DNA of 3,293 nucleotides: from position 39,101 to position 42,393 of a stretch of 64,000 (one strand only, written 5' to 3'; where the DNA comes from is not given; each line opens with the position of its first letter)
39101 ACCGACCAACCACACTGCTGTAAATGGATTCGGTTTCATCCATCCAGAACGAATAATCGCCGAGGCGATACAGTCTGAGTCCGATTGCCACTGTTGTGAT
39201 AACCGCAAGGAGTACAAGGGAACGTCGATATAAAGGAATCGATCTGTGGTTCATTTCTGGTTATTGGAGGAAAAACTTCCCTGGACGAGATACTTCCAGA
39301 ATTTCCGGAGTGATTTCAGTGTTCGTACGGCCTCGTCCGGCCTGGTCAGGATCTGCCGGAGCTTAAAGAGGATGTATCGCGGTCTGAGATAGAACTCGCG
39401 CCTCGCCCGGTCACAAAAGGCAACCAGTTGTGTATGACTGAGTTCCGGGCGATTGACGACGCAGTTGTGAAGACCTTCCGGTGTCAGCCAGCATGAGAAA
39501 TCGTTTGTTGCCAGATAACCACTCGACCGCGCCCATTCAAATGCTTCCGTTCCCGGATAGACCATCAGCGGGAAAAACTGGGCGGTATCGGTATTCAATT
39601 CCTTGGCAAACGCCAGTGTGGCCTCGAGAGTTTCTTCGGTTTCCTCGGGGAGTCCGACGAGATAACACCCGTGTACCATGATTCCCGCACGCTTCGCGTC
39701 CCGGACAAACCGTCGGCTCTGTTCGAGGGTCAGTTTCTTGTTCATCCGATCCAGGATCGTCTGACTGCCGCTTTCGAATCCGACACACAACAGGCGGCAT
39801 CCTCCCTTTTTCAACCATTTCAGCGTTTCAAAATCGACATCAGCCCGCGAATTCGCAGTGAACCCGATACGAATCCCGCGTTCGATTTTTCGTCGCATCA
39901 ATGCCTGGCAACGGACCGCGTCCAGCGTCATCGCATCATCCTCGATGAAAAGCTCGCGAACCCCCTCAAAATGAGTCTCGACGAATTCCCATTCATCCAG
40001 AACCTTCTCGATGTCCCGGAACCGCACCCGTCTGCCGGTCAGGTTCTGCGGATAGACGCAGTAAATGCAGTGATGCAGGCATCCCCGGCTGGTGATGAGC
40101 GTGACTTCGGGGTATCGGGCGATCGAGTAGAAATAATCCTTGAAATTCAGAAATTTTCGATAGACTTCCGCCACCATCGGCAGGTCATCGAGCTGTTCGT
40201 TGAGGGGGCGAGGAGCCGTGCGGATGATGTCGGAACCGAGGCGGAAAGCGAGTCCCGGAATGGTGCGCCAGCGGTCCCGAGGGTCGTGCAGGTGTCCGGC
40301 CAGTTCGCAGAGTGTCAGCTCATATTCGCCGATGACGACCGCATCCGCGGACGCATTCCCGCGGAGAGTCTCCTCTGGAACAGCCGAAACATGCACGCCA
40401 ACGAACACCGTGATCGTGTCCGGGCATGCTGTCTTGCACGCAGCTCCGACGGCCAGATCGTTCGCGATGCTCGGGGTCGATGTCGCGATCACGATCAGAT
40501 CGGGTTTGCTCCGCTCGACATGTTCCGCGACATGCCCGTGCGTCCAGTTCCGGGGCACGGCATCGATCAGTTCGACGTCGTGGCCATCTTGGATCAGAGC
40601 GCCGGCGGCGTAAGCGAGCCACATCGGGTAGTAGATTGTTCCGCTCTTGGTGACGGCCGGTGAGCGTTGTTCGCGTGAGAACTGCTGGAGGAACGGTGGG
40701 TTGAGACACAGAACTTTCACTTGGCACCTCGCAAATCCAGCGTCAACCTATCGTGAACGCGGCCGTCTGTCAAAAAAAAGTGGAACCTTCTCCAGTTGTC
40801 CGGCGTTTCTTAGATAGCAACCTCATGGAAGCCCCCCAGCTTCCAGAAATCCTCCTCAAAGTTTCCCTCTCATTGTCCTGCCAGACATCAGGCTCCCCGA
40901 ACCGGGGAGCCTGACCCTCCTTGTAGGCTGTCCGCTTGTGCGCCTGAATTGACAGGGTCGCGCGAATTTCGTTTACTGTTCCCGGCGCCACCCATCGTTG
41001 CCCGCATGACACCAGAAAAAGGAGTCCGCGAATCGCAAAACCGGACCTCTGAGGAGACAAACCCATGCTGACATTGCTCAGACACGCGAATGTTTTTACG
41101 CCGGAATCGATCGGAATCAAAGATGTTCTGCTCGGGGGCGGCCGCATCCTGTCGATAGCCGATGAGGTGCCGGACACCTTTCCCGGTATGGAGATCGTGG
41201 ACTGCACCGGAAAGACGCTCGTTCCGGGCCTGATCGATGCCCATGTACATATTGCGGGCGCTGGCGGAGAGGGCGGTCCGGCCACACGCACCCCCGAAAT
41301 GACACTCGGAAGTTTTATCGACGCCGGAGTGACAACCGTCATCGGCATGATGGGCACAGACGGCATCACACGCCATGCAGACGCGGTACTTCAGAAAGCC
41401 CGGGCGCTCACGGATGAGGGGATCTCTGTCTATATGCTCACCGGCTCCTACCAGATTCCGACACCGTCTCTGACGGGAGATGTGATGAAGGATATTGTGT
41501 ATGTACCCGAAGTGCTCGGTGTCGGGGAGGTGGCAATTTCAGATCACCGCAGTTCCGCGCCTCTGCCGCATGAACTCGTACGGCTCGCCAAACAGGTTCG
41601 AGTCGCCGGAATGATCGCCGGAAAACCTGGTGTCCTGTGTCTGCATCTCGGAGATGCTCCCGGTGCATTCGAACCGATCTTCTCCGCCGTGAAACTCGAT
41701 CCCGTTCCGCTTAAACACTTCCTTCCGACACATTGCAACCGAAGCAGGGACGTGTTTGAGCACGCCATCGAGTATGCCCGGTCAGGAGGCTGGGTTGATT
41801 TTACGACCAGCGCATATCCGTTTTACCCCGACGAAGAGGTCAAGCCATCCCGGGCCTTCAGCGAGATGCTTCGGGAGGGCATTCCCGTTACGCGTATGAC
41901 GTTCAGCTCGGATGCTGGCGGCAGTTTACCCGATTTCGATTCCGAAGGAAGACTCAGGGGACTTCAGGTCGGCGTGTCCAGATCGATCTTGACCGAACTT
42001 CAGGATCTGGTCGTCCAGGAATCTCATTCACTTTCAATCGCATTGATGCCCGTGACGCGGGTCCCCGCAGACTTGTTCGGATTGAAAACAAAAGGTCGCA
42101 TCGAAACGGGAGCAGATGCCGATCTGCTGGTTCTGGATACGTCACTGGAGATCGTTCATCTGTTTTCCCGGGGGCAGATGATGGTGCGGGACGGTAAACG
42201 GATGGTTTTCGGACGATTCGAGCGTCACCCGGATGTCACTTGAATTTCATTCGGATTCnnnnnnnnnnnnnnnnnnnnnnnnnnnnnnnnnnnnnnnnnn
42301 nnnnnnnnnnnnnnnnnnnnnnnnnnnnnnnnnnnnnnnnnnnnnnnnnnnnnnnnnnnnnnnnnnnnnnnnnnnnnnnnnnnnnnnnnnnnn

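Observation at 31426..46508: Three paralogous cobalamin-binding radical SAM enzymes embedded in a cell-envelope modification locus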

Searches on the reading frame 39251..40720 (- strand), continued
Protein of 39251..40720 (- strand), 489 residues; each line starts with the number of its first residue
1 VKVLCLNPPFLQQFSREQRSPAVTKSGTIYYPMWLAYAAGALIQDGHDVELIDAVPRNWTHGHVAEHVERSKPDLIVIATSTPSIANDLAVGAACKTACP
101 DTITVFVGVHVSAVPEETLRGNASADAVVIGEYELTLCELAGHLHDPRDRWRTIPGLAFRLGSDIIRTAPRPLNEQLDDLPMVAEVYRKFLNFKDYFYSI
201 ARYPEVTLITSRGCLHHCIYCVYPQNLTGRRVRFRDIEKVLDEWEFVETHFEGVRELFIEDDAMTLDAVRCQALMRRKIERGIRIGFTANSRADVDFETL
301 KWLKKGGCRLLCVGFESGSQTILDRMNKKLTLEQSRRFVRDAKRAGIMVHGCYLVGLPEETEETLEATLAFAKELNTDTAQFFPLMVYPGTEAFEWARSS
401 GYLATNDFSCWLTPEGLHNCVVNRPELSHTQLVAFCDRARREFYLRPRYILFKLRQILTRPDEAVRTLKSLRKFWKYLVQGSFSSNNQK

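Call 77: fold_search(model_id=the predicted structure, library=pdb)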
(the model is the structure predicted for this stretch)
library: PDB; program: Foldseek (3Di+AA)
matches with E <= 10: 1854; with E <= 0.001: 133
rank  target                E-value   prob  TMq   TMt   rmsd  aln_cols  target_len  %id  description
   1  6fd2_B                8.1e-23  1.00  0.71  0.76   6.0       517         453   21  Radical SAM 1,2-diol dehydratase AprD4 in complex with its substrate paromamine (released 2018-01-17)
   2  6fd2_A                1.8e-22  1.00  0.72  0.77   5.9       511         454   22  Radical SAM 1,2-diol dehydratase AprD4 in complex with its substrate paromamine (released 2018-01-17)
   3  6wtf_A                4.8e-22  1.00  0.65  0.59   4.6       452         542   21  Structure of radical S-adenosylmethionine methyltransferase, TsrM, from Kitasatospora setae with tryptophan substrate  (released 2020-12-23)
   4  6wtf_B                8.0e-22  1.00  0.65  0.59   5.3       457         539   20  Structure of radical S-adenosylmethionine methyltransferase, TsrM, from Kitasatospora setae with tryptophan substrate  (released 2020-12-23)
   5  6wte_A                1.1e-21  1.00  0.65  0.57   6.8       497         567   20  Structure of radical S-adenosylmethionine methyltransferase, TsrM, from Kitasatospora setae with cobalamin and [4Fe-4S (released 2020-12-23)
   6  6wte_B                1.5e-21  1.00  0.65  0.60   6.9       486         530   20  Structure of radical S-adenosylmethionine methyltransferase, TsrM, from Kitasatospora setae with cobalamin and [4Fe-4S (released 2020-12-23)
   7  9ccb                  6.3e-21  1.00  0.64  0.74   8.0       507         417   20  X-ray crystal structure of methyl-coenzyme M reductase glutamine methylase (MgmA) from Methanothermobacter marburgensis  (released 2025-01-01)
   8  9n1b                  5.8e-19  1.00  0.69  0.55   4.5       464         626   16  Crystal structure of CysS from Corallococcus sp. CA054B with 5'-deoxyadenosine, methionine, and pantetheinylated 3-metho (released 2026-01-28)
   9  9n1c                  8.1e-19  1.00  0.65  0.52   5.4       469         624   16  Crystal structure of CysS from Corallococcus sp. CA054B with 5'-deoxyadenosine, methionine, and pantetheinylated 3-ethox (released 2026-01-28)
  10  9n1d                  9.0e-19  1.00  0.70  0.55   7.2       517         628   15  Crystal structure of CysS from Corallococcus sp. CA054B with 5'-deoxyadenosine and methionine bound (released 2026-01-28)
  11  7kdx_A                3.1e-18  1.00  0.68  0.52   7.8       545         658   16  Crystal structure of Streptomyces tokunonesis TokK with hydroxycobalamin, 5'-deoxyadenosine, and methionine (released 2022-01-12)
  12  7kdx_B                4.8e-18  1.00  0.69  0.52   7.7       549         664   16  Crystal structure of Streptomyces tokunonesis TokK with hydroxycobalamin, 5'-deoxyadenosine, and methionine (released 2022-01-12)
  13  7kdy_A                8.0e-18  1.00  0.65  0.49   8.6       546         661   16  Crystal structure of Streptomyces tokunonesis TokK with hydroxycobalamin, 5'-deoxyadenosine, methionine, and (2R)-pant (released 2022-01-12)
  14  7kdy_B                1.6e-17  1.00  0.68  0.51   7.8       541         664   17  Crystal structure of Streptomyces tokunonesis TokK with hydroxycobalamin, 5'-deoxyadenosine, methionine, and (2R)-pant (released 2022-01-12)
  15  5ul4                  2.2e-17  1.00  0.60  0.41   8.0       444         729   18  Structure of Cobalamin-dependent S-adenosylmethionine radical enzyme OxsB with aqua-cobalamin and S-adenosylmethionine b (released 2017-04-19)
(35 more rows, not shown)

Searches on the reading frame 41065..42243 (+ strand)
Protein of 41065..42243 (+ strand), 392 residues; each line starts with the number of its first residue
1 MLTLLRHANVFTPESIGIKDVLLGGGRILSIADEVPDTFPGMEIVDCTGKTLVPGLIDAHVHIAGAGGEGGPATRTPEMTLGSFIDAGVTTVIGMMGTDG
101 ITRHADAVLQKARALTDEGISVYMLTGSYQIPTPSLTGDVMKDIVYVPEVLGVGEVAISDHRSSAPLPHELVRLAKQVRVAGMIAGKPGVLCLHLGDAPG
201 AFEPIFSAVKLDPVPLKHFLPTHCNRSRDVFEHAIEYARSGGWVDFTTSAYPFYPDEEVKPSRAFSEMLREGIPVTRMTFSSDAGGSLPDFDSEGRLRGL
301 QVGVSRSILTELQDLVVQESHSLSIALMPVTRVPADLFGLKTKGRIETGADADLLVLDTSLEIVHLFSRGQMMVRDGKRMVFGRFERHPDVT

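Call 4: search_protein_families(library=pfam, proteins=[window:41065-42243:+], max_evalue=0.001)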
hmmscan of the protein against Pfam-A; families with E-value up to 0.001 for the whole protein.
window:41065-42243:+ (392 aa): 2 families
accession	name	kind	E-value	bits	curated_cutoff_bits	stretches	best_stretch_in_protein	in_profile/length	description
PF07969.17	Amidohydro_3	-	2.2e-14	54.3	29.7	2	257-360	351-447/472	Amidohydrolase family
PF01979.26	Amidohydro_1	-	8.1e-13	48.8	25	1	258-363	228-335/345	Amidohydrolase family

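Call 5: search_protein_families(library=ncbifam, proteins=[window:41065-42243:+], max_evalue=0.001)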
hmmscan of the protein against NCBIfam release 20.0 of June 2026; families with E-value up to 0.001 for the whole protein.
window:41065-42243:+ (392 aa): 50 families (the best 25 are shown)
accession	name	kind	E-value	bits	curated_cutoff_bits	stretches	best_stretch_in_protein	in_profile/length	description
TIGR01975.1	isoAsp_dipep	equivalog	1.8e-134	448.8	331.25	1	3-386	2-389/389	beta-aspartyl-peptidase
TIGR03178.1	allantoinase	equivalog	1.6e-16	60.2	357.85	2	4-95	3-89/441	allantoinase AllB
NF002668.0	PRK02382.1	equivalog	9.7e-16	57.5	452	2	18-162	13-146/436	dihydroorotase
NF006559.0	PRK09060.1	equivalog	1.7e-15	56.2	482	1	3-115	7-114/444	dihydroorotase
NF004839.0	PRK06189.1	equivalog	4.4e-15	55.3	631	2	4-68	6-68/451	allantoinase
NF006689.0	PRK09237.1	equivalog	2.6e-13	49.3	371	1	3-103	5-99/383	amidohydrolase/deacetylase family metallohydrolase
NF005751.0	PRK07575.1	equivalog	8.8e-13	47.5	529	1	3-114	5-113/440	dihydroorotase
NF006837.0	PRK09357.1-2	equivalog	1.4e-12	46.9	575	1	1-144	1-138/428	dihydroorotase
TIGR00857.1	pyrC_multi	subfamily_domain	9.9e-12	44.5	279.05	1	19-161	6-140/412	dihydroorotase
NF006839.0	PRK09357.1-4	equivalog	1e-11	44.1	576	1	11-160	10-149/422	dihydroorotase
NF009941.0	PRK13404.1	subfamily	8.5e-11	41.2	647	1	4-95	7-95/478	dihydropyrimidinase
NF005960.0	PRK08044.1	equivalog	2.6e-10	39.6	688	1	15-95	17-91/453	allantoinase AllB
NF058539.1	ergo_uti2_ErtD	equivalog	2.7e-10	39.8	650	1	329-361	360-392/449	hydantoin-5-propionate amidohydrolase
NF006688.0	PRK09236.1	equivalog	3e-10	39.5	535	1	3-123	4-120/444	dihydroorotase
NF005791.0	PRK07627.1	equivalog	1.6e-09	37.2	442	1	19-145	21-140/425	dihydroorotase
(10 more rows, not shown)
